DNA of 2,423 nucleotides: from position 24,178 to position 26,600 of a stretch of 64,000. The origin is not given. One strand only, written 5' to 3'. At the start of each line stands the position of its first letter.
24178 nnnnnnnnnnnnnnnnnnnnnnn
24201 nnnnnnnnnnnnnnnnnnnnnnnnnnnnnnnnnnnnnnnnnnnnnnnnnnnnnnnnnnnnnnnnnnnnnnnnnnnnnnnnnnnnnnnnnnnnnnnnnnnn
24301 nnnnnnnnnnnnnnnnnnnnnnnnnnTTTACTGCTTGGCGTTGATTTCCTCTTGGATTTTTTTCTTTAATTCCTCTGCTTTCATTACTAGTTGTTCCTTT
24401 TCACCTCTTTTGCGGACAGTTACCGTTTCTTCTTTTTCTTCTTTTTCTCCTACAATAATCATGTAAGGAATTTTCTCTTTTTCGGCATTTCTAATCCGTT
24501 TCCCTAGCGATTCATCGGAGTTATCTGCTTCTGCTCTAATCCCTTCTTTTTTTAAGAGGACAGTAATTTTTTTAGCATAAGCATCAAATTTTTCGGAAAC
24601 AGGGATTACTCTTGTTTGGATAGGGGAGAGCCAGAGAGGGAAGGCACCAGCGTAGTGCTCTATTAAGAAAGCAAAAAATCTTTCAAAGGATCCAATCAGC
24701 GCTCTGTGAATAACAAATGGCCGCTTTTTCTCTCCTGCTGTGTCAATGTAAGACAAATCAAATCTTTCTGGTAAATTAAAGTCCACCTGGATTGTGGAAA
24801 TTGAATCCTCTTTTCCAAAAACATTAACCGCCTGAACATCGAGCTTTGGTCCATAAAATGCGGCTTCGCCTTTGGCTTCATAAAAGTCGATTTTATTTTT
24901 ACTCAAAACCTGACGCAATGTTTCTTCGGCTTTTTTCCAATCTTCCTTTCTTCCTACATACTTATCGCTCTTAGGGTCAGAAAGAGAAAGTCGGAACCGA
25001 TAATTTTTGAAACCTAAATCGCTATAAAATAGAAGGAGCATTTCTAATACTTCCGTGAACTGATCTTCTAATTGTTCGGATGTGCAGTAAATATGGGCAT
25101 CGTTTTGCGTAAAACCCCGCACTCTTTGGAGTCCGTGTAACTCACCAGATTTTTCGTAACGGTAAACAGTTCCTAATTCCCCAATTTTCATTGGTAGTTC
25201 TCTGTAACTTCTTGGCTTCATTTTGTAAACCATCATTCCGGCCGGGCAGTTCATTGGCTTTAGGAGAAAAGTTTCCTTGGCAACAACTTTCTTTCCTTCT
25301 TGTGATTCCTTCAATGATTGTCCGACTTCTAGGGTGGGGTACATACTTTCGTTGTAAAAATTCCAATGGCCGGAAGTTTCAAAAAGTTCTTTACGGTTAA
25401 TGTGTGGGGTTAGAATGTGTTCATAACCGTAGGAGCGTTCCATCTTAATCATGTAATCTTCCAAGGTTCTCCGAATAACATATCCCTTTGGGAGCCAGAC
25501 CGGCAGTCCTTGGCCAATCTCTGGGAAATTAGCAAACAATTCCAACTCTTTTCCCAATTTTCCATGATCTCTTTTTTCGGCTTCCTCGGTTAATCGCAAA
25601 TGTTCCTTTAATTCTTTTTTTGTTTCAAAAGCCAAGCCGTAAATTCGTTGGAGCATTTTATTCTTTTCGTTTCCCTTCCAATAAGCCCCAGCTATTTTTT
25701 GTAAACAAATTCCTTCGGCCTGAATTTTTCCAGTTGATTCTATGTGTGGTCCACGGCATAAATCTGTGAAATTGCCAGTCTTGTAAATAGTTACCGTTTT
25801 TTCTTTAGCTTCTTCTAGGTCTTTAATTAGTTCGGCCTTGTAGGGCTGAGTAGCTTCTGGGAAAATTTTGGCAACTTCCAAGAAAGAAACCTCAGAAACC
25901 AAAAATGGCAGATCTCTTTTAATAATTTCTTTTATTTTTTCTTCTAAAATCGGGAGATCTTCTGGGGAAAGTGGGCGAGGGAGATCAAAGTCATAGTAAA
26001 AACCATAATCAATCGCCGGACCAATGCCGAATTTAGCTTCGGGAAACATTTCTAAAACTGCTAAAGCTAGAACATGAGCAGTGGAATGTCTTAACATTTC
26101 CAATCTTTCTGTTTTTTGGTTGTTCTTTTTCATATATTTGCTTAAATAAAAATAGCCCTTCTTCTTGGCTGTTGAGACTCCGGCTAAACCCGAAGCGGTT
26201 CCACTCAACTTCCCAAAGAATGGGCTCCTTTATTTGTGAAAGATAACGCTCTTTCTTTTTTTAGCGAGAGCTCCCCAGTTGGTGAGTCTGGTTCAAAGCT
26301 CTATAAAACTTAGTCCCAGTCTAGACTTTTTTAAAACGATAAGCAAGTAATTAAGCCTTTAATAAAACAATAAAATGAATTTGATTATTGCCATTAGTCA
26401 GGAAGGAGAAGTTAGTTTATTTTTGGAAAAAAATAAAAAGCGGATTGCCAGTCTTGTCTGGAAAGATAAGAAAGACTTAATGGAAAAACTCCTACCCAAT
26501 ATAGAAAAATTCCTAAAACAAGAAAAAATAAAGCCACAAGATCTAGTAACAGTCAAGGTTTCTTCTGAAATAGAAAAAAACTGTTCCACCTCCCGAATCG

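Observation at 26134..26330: Candidate T-box riboswitch controlling thrS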

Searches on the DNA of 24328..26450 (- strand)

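Call 4: search_rna_families(source=window, start=26050, end=26450, threshold=evalue, max_evalue=10, show_alignments=5)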
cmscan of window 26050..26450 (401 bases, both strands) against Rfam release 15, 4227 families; matches with E-value up to 10: 4.
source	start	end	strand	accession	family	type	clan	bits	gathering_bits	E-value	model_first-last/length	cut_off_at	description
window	26170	26305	-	RF00230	T-box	Cis-reg; leader;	-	34.9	93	2.7e-06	1-219/219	no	T-box leader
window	26087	26184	+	RF02150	MESTIT1_3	Gene; lncRNA;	-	14.2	60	1.3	1-99/99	no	MEST intronic transcript 1, antisense RNA conserved region 3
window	26408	26443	+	RF02444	SpR10_sRNA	Gene; sRNA;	-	13.5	50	4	1-47/47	no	Streptococcus sRNA SpR10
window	26186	26259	-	RF00470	Toga_5_CRE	Cis-reg;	-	11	120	0.82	50-128/268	no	Togavirus 5' plus strand cis-regulatory element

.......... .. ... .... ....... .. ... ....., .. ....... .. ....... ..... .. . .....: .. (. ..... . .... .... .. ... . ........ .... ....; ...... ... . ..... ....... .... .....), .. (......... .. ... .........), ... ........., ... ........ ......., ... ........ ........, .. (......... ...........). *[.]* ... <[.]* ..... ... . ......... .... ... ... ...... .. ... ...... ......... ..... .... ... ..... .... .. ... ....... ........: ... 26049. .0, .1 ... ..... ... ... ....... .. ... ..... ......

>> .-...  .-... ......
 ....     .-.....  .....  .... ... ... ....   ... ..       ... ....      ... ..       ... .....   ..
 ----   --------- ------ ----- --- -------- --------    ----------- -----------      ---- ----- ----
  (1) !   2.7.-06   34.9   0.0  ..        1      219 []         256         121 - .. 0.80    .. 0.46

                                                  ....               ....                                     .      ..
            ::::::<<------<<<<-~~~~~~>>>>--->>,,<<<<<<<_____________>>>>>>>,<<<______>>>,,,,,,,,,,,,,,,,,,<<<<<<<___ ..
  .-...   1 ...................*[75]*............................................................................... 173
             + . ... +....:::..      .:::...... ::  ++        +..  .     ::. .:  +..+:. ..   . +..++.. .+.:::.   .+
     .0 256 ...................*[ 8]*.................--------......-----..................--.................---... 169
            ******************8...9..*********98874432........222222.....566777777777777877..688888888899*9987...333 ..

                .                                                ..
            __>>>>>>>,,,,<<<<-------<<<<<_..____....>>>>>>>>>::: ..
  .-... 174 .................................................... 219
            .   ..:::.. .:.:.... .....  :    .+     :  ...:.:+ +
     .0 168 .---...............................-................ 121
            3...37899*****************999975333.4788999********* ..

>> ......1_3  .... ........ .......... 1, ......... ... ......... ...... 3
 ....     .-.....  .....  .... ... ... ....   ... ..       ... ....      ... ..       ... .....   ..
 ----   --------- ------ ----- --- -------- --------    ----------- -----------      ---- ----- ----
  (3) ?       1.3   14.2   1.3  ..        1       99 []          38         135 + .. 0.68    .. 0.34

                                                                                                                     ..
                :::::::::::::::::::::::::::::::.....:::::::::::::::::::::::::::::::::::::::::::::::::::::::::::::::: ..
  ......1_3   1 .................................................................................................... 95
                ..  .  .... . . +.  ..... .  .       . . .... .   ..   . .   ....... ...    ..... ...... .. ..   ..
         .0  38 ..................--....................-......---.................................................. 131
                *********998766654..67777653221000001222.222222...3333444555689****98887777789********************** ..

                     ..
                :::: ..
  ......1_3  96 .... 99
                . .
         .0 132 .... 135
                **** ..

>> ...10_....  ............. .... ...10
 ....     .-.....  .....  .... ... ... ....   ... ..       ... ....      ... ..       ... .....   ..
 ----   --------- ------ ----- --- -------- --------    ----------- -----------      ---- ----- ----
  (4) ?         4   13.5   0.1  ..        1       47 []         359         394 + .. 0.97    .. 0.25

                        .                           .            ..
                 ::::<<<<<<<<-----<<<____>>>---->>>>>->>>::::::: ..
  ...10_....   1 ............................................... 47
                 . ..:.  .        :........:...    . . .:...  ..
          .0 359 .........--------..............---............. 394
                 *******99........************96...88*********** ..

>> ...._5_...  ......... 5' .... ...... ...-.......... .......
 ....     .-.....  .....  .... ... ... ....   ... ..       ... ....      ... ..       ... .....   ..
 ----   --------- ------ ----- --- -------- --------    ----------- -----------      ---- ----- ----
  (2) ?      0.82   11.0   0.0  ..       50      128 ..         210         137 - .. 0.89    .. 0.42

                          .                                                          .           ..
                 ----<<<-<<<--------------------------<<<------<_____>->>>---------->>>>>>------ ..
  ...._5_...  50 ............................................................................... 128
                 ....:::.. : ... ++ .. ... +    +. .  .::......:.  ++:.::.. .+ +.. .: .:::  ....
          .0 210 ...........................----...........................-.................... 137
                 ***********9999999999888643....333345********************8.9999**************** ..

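Call 42: build_rna_model(alignment_id=A2, structure=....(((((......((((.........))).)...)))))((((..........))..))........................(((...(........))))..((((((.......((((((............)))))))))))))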
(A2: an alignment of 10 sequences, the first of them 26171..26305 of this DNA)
Model R1 built from alignment A2 (10 sequences, 149 columns); structure: as given.
model positions 127; base pairs 29; branch points 3; effective number of sequences 2.36; information 0.59 bits per position. Calibrated on 0.2 Mb of random sequence (short: E-values are rough).
structure used (alignment columns):
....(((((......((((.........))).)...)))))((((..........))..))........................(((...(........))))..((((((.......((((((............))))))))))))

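Call 43: search_with_rna_model(model_id=R1, source=window, max_evalue=10, show_alignments=3)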
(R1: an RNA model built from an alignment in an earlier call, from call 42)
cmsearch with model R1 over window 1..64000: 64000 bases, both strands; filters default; matches with E-value up to 10: 2.
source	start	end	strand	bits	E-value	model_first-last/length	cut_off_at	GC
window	26171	26305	-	96.7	1.5e-25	1-127/127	no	0.46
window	39052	39131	+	7.4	1.5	1-127/127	no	0.3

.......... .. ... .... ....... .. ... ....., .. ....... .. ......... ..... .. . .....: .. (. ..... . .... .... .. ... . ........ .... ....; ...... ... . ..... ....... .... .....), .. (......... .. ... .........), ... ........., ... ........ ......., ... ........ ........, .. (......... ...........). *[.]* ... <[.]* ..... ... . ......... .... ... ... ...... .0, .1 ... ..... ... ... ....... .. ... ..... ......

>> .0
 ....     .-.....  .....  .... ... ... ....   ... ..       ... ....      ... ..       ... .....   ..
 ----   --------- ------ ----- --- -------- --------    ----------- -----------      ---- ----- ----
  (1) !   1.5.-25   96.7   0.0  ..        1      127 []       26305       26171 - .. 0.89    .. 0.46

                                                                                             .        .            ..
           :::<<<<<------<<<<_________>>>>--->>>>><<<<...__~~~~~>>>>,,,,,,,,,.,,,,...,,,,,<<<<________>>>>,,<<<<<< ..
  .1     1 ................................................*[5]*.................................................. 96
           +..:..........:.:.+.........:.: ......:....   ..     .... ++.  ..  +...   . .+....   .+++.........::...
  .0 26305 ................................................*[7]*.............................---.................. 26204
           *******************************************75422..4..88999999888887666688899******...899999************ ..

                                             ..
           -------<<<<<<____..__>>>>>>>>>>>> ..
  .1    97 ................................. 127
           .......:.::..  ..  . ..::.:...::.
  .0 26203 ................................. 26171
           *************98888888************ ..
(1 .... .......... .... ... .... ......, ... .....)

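Call 44: search_with_rna_model(model_id=R1, sources=[L001, L002, L003, L004, L005, L006, L007, L008, L009, L010, L011, L012, L013, L014, L015, L016, L017, L018, L019, L020, L021, L022, L023, L024, L025, L026, L027, L028, L029, L030, L031, L032, L033, L034, L035, L036, L037, L038, L039, L040, L041, L042, L043, L044, L045, L046, L047, L048, L049, L050, L051, L052, L053, L054, L055, L056, L057, L058, L059, L060, L061, L062, L063, L064, L065, L066, L067, L068, L069, L070, L071, L072, L073, L074, L075, L076, L077, L078, L079, L080, L081, L082, L083, L084, L085, L086, L087, L088, L089, L090, L091, L092, L093, L094, L095, L096, L097, L098, L099, L100], max_evalue=1)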
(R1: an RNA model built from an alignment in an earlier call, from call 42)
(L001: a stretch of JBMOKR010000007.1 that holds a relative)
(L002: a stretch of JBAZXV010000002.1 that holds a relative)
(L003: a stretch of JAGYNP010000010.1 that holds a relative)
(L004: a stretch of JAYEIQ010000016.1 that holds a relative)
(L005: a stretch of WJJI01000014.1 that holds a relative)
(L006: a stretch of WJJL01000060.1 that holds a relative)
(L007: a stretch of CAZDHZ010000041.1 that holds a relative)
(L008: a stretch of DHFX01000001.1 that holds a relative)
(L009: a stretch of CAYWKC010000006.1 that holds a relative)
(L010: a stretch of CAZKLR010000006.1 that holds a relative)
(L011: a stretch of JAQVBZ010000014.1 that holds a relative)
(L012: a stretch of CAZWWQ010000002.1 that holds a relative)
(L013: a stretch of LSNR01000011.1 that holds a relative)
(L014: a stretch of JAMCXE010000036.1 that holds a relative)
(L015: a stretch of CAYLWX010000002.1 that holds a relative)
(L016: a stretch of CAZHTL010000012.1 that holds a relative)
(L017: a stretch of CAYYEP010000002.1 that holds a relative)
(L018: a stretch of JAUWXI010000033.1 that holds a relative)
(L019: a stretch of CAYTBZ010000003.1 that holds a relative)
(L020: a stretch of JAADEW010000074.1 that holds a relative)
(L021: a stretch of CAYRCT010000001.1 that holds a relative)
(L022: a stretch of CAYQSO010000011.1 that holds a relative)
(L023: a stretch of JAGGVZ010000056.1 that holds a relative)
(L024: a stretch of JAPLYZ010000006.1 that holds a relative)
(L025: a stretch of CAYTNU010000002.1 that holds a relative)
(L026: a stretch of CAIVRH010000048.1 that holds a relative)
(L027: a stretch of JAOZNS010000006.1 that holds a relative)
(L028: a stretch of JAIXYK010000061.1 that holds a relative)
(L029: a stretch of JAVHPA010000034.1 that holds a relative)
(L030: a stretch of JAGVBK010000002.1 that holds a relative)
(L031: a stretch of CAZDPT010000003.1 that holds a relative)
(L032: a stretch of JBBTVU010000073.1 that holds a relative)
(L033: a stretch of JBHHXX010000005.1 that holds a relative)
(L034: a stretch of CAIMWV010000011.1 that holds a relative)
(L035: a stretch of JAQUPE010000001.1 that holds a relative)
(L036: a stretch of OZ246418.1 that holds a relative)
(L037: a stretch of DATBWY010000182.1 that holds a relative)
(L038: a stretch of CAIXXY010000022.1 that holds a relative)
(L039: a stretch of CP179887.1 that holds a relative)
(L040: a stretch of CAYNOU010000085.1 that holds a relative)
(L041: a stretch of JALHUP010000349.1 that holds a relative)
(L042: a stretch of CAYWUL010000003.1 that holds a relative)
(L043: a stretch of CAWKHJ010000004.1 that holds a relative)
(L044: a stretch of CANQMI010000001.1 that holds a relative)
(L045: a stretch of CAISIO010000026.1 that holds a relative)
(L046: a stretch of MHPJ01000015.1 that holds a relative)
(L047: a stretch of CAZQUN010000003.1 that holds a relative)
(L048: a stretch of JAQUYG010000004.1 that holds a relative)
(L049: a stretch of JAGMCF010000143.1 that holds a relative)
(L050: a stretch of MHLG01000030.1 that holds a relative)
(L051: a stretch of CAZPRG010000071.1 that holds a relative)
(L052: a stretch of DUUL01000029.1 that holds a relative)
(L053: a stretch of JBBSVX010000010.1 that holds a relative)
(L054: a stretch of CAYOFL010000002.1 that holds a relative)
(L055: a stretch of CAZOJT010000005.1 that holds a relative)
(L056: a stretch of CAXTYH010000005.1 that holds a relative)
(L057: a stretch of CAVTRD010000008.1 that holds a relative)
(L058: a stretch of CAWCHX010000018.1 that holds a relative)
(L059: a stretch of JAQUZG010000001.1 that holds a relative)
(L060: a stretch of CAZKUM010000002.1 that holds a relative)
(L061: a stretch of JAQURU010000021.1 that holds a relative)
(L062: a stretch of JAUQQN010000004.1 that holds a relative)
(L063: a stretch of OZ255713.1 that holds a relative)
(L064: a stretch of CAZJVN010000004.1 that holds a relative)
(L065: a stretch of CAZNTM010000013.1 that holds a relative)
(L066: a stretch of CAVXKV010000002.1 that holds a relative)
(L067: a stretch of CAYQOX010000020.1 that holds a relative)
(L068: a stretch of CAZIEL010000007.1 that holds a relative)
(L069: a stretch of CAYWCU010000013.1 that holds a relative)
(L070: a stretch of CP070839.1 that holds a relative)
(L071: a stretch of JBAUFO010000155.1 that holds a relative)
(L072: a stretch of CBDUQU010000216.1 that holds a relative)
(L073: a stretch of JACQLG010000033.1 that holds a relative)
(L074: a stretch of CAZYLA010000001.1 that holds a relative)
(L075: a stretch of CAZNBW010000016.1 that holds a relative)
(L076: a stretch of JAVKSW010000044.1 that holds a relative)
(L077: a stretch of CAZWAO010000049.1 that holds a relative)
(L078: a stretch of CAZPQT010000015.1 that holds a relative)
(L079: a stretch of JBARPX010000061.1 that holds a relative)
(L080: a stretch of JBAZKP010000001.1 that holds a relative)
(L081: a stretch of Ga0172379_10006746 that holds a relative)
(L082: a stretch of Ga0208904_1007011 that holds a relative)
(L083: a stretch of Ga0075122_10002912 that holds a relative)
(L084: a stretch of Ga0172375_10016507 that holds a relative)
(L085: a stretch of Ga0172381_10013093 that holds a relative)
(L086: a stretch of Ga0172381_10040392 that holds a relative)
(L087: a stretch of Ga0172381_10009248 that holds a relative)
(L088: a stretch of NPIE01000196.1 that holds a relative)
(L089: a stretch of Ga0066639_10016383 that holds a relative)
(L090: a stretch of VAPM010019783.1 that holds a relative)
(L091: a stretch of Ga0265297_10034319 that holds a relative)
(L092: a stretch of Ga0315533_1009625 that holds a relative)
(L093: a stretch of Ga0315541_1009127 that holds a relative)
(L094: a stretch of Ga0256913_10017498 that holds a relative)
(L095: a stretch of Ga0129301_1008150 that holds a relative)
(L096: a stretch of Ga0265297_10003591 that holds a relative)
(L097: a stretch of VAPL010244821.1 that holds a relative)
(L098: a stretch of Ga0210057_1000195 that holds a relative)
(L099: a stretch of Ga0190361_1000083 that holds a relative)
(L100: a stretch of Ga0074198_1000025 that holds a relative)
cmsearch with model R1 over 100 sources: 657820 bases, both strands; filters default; matches with E-value up to 1: 31.
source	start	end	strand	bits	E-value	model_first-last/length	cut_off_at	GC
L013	2809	2934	+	108.5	7.6e-28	1-127/127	no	0.45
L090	1809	1934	+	108.5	7.6e-28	1-127/127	no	0.45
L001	936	1070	+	106.8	2.2e-27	1-127/127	no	0.53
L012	1343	1473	+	95.6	3e-24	1-127/127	no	0.37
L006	2762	2884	+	94.1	8.1e-24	1-127/127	no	0.41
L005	2790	2915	+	79.2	1.2e-19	1-127/127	no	0.49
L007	1376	1474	+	44.2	7.4e-10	1-127/127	no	0.32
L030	2625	2738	+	36.1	1.4e-07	1-127/127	no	0.38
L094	1786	1928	+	35.8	1.6e-07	1-127/127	no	0.37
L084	1801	1942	+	35.6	1.9e-07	1-127/127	no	0.37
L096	1800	1946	+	34.9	3e-07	1-127/127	no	0.51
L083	1731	1823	+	34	5.5e-07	1-127/127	no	0.39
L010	2618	2784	+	32.6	1.3e-06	1-127/127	no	0.46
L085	1229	1366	+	29.3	1.1e-05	1-127/127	no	0.44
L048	2667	2785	+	28.8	1.6e-05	1-127/127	no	0.45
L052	2456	2643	+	22.5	0.00088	1-127/127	no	0.36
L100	1649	1810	+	22.2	0.0011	1-127/127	no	0.49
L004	2697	2830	+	20.8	0.0026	1-127/127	no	0.42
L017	2607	2714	+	20.5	0.0032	1-127/127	no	0.48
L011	2689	2811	+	19.7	0.0055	1-127/127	no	0.48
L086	1114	1236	+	19.7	0.0055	1-127/127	no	0.48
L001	1028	1157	-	19.6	0.0057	1-127/127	no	0.33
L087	1689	1811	+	18.5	0.012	1-127/127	no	0.44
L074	4842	4966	+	16.8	0.035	1-127/127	no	0.28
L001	2940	3018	+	13.9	0.23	1-127/127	no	0.35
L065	4654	4754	+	13.4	0.31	1-127/127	no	0.5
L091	4334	4471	-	13.3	0.33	1-127/127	no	0.36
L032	310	409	-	13.1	0.38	1-127/127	no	0.38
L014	7521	7623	+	12.8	0.47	1-127/127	no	0.35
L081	1673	1827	+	12.3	0.62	1-127/127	no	0.55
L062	7418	7521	+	12.1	0.73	1-127/127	no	0.31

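Call 45: search_with_rna_model(model_id=R1, sources=[L101, L102, L103, L104, L105, L106, L107, L108, L109, L110, L111, L112, L113, L114, L115, L116, L117, L118, L119, L120, L121, L122, L123, L124, L125, L126, L127, L128, L129, L130, L131, L132, L133, L134, L135, L136, L137, L138, L139, L140, L141, L142, L143, L144, L145, L146, L147, L148, L149, L150, L151, L152, L153, L154, L155, L156, L157, L158, L159, L160, L161, L162, L163, L164, L165, L166, L167], max_evalue=1)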
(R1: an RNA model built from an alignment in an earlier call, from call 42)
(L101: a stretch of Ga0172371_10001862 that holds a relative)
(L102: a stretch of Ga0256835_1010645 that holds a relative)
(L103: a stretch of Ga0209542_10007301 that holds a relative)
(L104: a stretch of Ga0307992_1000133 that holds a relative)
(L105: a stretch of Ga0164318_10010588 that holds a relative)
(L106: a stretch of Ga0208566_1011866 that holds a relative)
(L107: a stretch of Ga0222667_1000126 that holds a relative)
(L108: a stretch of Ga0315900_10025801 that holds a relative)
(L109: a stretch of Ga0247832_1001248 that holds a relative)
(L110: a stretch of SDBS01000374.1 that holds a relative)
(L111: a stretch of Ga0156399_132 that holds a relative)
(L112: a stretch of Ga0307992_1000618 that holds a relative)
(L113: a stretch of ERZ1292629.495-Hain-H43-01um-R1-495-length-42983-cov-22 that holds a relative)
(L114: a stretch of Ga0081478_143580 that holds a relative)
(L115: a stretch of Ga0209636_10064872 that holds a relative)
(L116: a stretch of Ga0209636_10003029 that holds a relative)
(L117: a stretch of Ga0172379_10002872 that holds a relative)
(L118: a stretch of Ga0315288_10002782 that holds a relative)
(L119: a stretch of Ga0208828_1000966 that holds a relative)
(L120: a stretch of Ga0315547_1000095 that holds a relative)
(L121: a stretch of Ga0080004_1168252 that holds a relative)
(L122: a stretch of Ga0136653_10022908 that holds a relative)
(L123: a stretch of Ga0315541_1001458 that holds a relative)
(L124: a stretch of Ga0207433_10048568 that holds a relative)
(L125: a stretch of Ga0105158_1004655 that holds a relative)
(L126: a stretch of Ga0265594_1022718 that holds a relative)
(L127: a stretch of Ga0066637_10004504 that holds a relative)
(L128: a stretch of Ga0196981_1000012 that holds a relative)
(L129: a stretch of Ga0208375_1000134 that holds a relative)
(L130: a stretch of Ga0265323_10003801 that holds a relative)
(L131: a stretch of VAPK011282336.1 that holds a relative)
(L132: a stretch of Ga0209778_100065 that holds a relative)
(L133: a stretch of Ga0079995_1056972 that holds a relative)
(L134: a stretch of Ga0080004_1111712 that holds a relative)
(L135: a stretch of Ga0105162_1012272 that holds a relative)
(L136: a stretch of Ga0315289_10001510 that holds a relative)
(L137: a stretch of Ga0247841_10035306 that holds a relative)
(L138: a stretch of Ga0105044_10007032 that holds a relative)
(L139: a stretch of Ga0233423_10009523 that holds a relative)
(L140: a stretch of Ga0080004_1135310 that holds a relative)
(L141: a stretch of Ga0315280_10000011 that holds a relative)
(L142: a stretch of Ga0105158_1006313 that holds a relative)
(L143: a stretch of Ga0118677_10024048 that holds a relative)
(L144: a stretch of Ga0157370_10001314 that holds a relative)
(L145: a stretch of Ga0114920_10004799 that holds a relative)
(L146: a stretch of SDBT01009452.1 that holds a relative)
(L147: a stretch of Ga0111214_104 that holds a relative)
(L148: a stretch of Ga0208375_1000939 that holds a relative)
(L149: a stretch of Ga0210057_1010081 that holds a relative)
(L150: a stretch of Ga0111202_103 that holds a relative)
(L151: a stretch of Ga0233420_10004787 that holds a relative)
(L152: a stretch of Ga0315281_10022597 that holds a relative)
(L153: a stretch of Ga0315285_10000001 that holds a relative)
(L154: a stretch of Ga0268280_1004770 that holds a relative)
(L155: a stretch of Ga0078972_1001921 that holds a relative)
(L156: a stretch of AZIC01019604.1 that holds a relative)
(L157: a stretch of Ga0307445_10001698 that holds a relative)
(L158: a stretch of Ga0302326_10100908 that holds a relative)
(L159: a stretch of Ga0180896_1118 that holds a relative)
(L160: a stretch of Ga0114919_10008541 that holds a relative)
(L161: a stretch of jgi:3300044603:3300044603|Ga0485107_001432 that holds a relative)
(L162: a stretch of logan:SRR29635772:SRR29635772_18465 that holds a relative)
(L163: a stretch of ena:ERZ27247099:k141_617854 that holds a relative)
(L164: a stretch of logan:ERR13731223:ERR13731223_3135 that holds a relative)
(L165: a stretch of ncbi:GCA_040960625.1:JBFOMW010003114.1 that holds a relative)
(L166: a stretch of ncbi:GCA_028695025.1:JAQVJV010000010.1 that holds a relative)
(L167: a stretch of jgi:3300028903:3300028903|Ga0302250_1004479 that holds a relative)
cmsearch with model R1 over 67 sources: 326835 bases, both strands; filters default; matches with E-value up to 1: 11.
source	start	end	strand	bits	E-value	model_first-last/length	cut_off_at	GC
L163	1321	1446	+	130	3.6e-34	1-127/127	no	0.52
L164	1224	1347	+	122.3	5e-32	1-127/127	no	0.52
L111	1805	1933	+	120.2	2e-31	1-127/127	no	0.5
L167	1334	1456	+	116.4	2.3e-30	1-127/127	no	0.48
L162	1266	1390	+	73.9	1.8e-18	1-127/127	no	0.42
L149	472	632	+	38.1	1.9e-08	1-127/127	no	0.5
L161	1171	1311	+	29.1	6.3e-06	1-127/127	no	0.38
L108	2488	2580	+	15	0.054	1-127/127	no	0.3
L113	1315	1414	-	13.1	0.19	1-127/127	no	0.38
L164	2005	2094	+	11.6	0.49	1-127/127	no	0.33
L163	3245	3340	+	11.3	0.59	1-127/127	no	0.38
